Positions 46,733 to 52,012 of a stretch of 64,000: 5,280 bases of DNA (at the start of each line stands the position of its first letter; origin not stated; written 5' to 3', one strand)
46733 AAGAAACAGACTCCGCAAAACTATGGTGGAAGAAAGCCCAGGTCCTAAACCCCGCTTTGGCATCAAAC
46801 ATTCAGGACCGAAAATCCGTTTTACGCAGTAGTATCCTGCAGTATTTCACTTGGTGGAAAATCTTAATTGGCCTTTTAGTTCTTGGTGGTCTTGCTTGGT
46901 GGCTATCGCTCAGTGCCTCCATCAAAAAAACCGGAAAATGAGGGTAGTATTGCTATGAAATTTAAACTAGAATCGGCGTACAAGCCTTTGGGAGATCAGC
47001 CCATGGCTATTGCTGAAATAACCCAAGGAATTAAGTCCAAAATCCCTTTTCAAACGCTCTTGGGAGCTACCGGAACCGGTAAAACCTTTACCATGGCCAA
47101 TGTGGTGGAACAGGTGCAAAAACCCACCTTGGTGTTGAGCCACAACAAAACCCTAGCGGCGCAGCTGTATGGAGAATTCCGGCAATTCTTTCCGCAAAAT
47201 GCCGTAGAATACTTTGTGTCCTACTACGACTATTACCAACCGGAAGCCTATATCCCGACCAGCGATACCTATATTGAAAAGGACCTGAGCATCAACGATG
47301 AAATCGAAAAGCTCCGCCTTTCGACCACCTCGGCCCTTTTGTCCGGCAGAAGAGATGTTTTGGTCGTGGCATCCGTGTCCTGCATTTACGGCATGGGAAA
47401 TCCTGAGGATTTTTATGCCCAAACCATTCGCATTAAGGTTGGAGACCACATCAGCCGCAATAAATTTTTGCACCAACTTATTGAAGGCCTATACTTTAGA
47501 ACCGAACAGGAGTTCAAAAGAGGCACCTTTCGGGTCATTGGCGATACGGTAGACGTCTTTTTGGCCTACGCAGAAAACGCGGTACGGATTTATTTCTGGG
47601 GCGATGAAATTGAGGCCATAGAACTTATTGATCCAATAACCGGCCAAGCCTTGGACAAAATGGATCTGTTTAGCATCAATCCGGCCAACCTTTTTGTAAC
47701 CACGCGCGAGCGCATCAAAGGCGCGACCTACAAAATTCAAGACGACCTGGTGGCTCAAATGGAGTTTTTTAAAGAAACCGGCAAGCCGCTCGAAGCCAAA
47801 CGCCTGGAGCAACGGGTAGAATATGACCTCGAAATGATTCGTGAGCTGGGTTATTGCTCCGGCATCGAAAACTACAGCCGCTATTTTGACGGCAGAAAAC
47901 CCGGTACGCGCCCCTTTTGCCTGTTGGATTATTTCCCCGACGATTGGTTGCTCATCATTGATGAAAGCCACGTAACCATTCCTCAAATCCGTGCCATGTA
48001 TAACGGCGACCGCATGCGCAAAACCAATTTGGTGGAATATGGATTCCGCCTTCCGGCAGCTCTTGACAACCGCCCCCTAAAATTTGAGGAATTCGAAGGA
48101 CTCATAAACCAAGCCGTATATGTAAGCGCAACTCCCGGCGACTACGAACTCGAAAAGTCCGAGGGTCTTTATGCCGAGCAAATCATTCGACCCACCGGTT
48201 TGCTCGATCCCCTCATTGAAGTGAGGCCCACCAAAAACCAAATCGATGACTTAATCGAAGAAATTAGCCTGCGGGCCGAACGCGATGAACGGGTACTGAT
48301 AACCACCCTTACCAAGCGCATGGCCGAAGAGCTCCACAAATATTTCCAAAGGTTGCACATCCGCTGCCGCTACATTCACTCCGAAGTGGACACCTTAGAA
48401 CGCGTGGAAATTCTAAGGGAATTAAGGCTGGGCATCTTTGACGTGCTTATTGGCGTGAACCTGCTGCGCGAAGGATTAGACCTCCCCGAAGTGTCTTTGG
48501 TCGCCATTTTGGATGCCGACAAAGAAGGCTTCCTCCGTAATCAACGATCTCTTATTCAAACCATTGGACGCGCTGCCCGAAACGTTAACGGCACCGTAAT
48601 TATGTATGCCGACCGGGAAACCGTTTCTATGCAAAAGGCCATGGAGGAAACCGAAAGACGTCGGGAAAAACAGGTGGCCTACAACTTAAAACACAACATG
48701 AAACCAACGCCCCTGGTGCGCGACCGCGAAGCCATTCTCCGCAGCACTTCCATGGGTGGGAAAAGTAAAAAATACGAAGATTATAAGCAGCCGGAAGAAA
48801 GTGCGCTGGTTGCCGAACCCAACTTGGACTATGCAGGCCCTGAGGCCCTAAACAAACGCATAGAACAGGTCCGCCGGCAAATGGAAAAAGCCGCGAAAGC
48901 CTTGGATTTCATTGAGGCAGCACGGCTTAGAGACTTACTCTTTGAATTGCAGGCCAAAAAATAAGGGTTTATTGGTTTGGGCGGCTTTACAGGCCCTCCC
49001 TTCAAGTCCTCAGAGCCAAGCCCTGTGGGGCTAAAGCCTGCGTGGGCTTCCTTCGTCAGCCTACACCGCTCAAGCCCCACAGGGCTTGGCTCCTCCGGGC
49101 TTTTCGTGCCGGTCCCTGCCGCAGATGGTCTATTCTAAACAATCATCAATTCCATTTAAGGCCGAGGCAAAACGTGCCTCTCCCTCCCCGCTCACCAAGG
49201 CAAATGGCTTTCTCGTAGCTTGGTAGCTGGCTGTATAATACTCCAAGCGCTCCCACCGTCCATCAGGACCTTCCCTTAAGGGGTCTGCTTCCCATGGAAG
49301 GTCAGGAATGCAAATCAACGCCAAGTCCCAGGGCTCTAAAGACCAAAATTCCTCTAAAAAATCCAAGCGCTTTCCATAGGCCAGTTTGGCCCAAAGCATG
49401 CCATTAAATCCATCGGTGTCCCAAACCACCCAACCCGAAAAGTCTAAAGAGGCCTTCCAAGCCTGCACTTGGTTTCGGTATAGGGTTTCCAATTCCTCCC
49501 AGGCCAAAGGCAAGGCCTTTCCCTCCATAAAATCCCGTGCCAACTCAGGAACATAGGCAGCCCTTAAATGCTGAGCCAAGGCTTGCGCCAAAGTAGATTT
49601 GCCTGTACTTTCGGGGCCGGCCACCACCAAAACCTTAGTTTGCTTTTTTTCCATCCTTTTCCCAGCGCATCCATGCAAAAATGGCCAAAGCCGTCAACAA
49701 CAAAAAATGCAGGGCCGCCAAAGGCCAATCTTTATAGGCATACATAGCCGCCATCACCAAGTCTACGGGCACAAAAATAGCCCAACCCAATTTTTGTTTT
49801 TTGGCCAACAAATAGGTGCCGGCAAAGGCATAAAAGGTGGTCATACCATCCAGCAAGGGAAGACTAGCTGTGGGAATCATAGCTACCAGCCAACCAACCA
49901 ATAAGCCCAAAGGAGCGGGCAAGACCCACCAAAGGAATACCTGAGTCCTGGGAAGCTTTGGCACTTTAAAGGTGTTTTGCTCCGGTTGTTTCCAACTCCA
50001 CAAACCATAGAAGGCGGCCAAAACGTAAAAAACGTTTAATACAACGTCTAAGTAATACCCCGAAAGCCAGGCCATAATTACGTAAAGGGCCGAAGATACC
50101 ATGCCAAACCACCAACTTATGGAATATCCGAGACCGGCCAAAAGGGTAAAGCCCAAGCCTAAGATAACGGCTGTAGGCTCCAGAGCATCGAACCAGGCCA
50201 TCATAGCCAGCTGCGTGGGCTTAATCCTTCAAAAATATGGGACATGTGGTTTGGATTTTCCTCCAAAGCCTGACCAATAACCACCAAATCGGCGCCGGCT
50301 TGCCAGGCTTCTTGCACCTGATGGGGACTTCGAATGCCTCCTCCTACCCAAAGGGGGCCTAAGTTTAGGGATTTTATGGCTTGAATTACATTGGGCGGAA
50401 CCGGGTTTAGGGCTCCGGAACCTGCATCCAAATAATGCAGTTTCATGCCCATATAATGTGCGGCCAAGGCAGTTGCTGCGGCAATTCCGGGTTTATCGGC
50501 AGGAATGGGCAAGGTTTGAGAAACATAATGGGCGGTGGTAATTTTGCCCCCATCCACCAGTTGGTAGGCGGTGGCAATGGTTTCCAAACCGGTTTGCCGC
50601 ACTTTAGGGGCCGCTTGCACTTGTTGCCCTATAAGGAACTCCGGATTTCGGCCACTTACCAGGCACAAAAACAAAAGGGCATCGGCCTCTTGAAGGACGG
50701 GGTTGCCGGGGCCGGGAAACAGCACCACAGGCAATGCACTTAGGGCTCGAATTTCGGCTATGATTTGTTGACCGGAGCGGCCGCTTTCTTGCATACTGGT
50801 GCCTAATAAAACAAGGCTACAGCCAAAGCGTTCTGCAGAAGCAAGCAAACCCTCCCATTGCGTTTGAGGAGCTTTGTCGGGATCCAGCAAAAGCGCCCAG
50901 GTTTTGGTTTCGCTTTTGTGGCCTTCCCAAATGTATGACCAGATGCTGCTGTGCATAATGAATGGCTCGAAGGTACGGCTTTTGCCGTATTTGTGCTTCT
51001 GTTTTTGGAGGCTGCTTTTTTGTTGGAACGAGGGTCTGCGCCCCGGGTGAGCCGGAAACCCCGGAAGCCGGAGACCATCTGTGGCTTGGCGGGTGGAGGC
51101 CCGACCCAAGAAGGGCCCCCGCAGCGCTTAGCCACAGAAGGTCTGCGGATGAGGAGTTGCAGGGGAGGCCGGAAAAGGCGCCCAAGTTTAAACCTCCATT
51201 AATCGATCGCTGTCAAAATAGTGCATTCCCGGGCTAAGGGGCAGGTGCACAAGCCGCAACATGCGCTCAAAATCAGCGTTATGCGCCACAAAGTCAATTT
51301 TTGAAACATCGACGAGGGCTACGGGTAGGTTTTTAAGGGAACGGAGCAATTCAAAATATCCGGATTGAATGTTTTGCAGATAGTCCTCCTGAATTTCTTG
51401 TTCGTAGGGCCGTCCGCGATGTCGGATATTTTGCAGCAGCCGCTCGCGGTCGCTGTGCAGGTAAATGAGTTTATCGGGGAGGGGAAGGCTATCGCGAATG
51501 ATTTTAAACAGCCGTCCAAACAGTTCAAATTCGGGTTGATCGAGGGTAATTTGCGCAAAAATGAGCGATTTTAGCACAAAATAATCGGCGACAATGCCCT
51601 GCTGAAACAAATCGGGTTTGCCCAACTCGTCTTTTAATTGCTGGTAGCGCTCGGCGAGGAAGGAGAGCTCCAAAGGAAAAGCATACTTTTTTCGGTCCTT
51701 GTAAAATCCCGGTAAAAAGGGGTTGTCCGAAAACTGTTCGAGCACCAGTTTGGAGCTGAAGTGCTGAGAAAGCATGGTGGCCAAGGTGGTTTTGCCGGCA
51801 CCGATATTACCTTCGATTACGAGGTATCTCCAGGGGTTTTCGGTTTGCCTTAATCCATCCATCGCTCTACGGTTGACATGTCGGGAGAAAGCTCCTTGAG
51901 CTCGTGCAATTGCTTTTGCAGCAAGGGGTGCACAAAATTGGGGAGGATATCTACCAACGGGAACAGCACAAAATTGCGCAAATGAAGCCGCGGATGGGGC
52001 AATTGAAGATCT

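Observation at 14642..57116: Eight-copy family of ~145-bp elements with conserved ends and loop but freely covarying stems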

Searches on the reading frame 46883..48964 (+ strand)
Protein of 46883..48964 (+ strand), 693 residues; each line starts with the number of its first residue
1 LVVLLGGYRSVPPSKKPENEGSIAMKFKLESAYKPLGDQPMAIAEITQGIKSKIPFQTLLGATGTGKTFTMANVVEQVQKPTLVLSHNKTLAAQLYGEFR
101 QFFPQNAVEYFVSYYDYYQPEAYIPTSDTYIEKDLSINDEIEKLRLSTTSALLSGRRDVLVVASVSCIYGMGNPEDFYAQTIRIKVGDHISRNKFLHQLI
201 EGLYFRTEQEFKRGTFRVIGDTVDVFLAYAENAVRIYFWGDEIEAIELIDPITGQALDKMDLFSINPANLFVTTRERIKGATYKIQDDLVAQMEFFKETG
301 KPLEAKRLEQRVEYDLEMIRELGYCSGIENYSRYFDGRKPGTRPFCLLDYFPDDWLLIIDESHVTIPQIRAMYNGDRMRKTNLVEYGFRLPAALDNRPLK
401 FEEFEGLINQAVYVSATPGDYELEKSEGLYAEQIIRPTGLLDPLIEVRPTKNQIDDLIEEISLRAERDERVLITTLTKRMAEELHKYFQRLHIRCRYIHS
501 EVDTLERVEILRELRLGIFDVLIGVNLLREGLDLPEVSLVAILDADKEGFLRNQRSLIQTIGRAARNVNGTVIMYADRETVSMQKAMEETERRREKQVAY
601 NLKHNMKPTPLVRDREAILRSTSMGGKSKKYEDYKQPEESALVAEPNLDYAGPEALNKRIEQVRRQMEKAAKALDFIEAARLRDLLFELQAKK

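Call 18: search_protein_families(library=pfam, proteins=[window:46883-48964:+])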
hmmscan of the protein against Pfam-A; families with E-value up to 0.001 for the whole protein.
window:46883-48964:+ (693 aa): 6 families
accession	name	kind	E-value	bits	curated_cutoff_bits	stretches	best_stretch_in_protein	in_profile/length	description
PF17757.6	UvrB_inter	-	9.1e-29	99.9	22.9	1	182-271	1-91/91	UvrB interaction domain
PF00271.37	Helicase_C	-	3e-20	73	23.5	1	454-567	3-109/110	Helicase conserved C-terminal domain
PF12344.14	UvrB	-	1.5e-17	63.6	27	1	574-613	1-40/43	Ultra-violet resistance protein B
PF04851.21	ResIII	-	3.5e-11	43.7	22.5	1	37-108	6-82/164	Type III restriction enzyme, res subunit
PF02151.25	UVR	-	1.4e-07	31.4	21.5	1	658-691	2-35/36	UvrB/uvrC motif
PF00270.35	DEAD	-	5.6e-05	23.4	26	0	41-106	6-72/167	DEAD/DEAH box helicase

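Call 46: find_homologous_proteins(query=window:46883-48964:+, max_evalue=1e-100)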
Query window:46883-48964:+ (693 aa): 8000 proteins with E <= 1e-100 among 8000 candidates; the best 120 are listed.
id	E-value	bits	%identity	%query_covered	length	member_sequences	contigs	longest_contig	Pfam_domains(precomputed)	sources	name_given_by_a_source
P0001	0.0e+0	1467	98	97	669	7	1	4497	PF02151.26,PF17757.7,PF00271.38,PF27431.1,PF04851.22,PF12344.15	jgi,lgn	jgi:excinuclease ABC subunit B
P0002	0.0e+0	1449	97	97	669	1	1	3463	PF02151.26,PF17757.7,PF00271.38,PF27431.1,PF04851.22,PF12344.15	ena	-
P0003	0.0e+0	1205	78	96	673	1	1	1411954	PF00270.36,PF02151.26,PF17757.7,PF00271.38,PF27431.1,PF04851.22,PF12344.15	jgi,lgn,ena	-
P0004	0.0e+0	1203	79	96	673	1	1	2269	PF00270.36,PF02151.26,PF17757.7,PF00271.38,PF27431.1,PF04851.22,PF12344.15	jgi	jgi:excinuclease ABC subunit B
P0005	0.0e+0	1182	77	97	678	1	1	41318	PF00270.36,PF17757.7,PF00271.38,PF27431.1,PF04851.22,PF12344.15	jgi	jgi:excinuclease ABC subunit B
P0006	0.0e+0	1182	78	96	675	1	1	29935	PF00270.36,PF02151.26,PF17757.7,PF00271.38,PF27431.1,PF04851.22,PF12344.15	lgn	-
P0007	0.0e+0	1179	77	96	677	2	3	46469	PF02151.26,PF17757.7,PF00271.38,PF27431.1,PF04851.22,PF12344.15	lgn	-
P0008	0.0e+0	1177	78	96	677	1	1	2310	PF00270.36,PF02151.26,PF17757.7,PF00271.38,PF27431.1,PF04851.22,PF12344.15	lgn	-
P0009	0.0e+0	1176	78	96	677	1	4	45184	PF00270.36,PF02151.26,PF17757.7,PF00271.38,PF27431.1,PF04851.22,PF12344.15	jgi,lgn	jgi:excinuclease ABC subunit B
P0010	0.0e+0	1176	77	96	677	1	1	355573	PF00270.36,PF02151.26,PF17757.7,PF00271.38,PF27431.1,PF04851.22,PF12344.15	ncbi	-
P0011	0.0e+0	1175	76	96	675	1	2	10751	PF00270.36,PF02151.26,PF17757.7,PF00271.38,PF27431.1,PF04851.22,PF12344.15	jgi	jgi:excinuclease ABC subunit B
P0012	0.0e+0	1174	77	96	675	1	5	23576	PF00270.36,PF02151.26,PF17757.7,PF00271.38,PF27431.1,PF04851.22,PF12344.15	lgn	-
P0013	0.0e+0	1173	77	96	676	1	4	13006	PF02151.26,PF17757.7,PF00271.38,PF27431.1,PF04851.22,PF12344.15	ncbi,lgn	-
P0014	0.0e+0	1173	77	96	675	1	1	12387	PF00270.36,PF02151.26,PF17757.7,PF00271.38,PF27431.1,PF04851.22,PF12344.15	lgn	-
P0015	0.0e+0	1173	77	96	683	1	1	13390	PF00270.36,PF02151.26,PF17757.7,PF00271.38,PF27431.1,PF04851.22,PF12344.15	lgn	-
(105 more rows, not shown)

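Call 47: find_encoding_contigs(protein=P0003, flank=10000, max_places=2)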
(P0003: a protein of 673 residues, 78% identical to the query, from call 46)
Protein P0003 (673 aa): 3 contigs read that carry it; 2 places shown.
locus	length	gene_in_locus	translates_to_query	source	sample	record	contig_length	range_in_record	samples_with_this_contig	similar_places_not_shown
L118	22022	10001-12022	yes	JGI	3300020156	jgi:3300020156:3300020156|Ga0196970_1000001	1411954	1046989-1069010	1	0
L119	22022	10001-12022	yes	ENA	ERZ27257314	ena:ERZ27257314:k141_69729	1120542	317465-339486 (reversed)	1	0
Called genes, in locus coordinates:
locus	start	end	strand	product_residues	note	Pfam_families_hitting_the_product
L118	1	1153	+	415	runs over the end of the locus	PF01098:FTSW_RODA_SPOVE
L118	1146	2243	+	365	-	PF03033:Glyco_transf_28, PF04101:Glyco_tran_28_C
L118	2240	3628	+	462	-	PF01225:Mur_ligase, PF08245:Mur_ligase_M, PF02875:Mur_ligase_C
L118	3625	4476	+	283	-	-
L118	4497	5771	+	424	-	PF11104:PilM_2 (faint), PF14450:FtsA, PF02491:SHS2_FTSA, PF06723:MreB_Mbl, PF06277:EutA, PF14450:FtsA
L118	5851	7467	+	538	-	PF00091:Tubulin, PF12327:FtsZ_C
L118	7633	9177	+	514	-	PF17164:DUF5122, PF18962:Por_Secre_tail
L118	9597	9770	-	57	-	-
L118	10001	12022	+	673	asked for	PF00270:DEAD (faint), PF04851:ResIII, PF17757:UvrB_inter, PF27431:UvrB_3rd, PF00271:Helicase_C, PF12344:UvrB, PF02151:UVR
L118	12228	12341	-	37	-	-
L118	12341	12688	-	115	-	PF01797:Y1_Tnp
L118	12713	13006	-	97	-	-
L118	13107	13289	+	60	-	-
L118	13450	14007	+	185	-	PF01025:GrpE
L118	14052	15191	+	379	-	PF00226:DnaJ, PF01556:DnaJ_C, PF00684:DnaJ_CXXCXGXG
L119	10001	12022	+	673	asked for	PF00270:DEAD (faint), PF04851:ResIII, PF17757:UvrB_inter, PF27431:UvrB_3rd, PF00271:Helicase_C, PF12344:UvrB, PF02151:UVR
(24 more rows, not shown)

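Call 48: find_encoding_contigs(protein=P0010, flank=10000, max_places=2)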
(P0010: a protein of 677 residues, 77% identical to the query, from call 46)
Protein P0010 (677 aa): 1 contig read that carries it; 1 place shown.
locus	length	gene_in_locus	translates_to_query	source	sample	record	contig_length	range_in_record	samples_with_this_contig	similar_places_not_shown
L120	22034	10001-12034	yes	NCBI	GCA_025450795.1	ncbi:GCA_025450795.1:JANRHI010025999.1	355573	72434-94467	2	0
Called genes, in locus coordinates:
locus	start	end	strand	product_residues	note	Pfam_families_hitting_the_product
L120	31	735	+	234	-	PF01346:FKBP_N, PF00254:FKBP_C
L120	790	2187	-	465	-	PF02878:PGM_PMM_I, PF02879:PGM_PMM_II, PF02880:PGM_PMM_III, PF00408:PGM_PMM_IV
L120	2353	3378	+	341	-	PF18962:Por_Secre_tail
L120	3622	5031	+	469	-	PF05843:Suf (faint), PF13432:TPR_16 (weak), PF23914:TPR_CcmH_CycH (weak), PF13424:TPR_12 (weak), PF00515:TPR_1 (weak), PF07719:TPR_2 (weak), PF13424:TPR_12 (weak), PF13414:TPR_11 (weak), +9 more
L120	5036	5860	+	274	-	PF02679:ComA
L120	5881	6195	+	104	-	PF00581:Rhodanese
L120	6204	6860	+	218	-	PF09335:VTT_dom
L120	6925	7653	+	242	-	PF08501:Shikimate_dh_N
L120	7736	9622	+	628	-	PF10102:DUF2341, PF00801:PKD (weak), PF18911:PKD_4, PF18962:Por_Secre_tail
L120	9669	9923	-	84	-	-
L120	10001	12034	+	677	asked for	PF00270:DEAD (faint), PF04851:ResIII, PF17757:UvrB_inter, PF27431:UvrB_3rd, PF00271:Helicase_C, PF12344:UvrB, PF02151:UVR (weak)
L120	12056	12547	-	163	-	-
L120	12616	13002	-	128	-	PF00903:Glyoxalase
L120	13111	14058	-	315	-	-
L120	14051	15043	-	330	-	-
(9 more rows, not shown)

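Call 49: find_encoding_contigs(protein=P0001, flank=10000, max_places=4)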
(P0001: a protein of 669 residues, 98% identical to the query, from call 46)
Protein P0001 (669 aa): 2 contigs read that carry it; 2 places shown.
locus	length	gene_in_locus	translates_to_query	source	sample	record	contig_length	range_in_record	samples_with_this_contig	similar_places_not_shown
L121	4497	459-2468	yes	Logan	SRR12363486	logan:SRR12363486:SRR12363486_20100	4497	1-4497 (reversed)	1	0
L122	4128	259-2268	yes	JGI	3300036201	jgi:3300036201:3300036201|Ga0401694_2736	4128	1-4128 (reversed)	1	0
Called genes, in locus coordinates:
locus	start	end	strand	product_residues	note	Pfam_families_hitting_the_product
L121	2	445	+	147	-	?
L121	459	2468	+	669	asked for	PF04851:ResIII, PF17757:UvrB_inter, PF27431:UvrB_3rd, PF00271:Helicase_C, PF12344:UvrB, PF02151:UVR (weak)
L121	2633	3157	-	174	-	PF13521:AAA_28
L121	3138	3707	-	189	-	PF04973:NMN_transporter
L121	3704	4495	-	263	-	?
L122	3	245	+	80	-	?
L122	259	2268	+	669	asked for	PF04851:ResIII, PF17757:UvrB_inter, PF27431:UvrB_3rd, PF00271:Helicase_C, PF12344:UvrB, PF02151:UVR (weak)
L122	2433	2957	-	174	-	PF13521:AAA_28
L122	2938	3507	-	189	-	PF04973:NMN_transporter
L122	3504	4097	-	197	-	PF01884:PcrB, PF00977:His_biosynth (weak)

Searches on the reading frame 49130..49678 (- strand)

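Call 84: search_protein_families(library=pfam, proteins=[window:49130-49678:-], max_evalue=0.001)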
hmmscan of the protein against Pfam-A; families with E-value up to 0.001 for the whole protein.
window:49130-49678:- (182 aa): 2 families
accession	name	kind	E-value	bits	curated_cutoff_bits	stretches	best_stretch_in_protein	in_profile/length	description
PF13521.12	AAA_28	-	4e-20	73.1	27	1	18-169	3-164/164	AAA domain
PF13191.12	AAA_16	-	0.00012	23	32.6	1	9-49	19-59/167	AAA ATPase domain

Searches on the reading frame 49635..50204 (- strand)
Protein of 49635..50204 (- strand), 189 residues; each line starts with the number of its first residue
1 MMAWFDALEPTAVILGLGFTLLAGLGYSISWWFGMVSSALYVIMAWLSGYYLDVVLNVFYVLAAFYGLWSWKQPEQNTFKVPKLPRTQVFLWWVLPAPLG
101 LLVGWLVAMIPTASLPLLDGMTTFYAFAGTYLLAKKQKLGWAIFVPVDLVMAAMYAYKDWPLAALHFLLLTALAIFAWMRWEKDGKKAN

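Call 84: search_protein_families(library=pfam, proteins=[window:49635-50204:-], max_evalue=0.001)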
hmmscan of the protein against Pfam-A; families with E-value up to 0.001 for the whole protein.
window:49635-50204:- (189 aa): 1 family
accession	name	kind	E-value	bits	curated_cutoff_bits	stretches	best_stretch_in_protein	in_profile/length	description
PF04973.17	NMN_transporter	-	1.9e-32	113.1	27.3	1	8-183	3-175/175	Nicotinamide mononucleotide transporter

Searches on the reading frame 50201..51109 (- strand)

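Call 84: search_protein_families(library=pfam, proteins=[window:50201-51109:-], max_evalue=0.001)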
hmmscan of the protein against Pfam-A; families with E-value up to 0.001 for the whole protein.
window:50201-51109:- (302 aa): 3 families
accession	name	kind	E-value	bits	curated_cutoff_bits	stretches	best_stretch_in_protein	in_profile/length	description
PF01884.23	PcrB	-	2.6e-32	112.6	23.9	1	71-290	8-219/226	PcrB family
PF00977.27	His_biosynth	-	6.3e-07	29.5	23.6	1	231-294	54-117/228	Histidine biosynthesis protein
PF00290.26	Trp_syntA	-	0.00082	18.8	27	0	240-282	188-229/259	Tryptophan synthase alpha chain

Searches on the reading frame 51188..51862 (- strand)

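Call 84: search_protein_families(library=pfam, proteins=[window:51188-51862:-], max_evalue=0.001)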
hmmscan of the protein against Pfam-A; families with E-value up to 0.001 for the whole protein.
window:51188-51862:- (224 aa): 3 families
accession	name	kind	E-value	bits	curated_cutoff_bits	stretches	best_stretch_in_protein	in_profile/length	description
PF01712.25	dNK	-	1.4e-39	136.5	27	1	14-205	1-198/203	Deoxynucleoside kinase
PF02223.23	Thymidylate_kin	-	1.8e-10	41.2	27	1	65-176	58-165/185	Thymidylate kinase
PF20720.3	nSTAND3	-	0.00059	20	27.2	1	12-38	18-44/155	Novel STAND NTPase 3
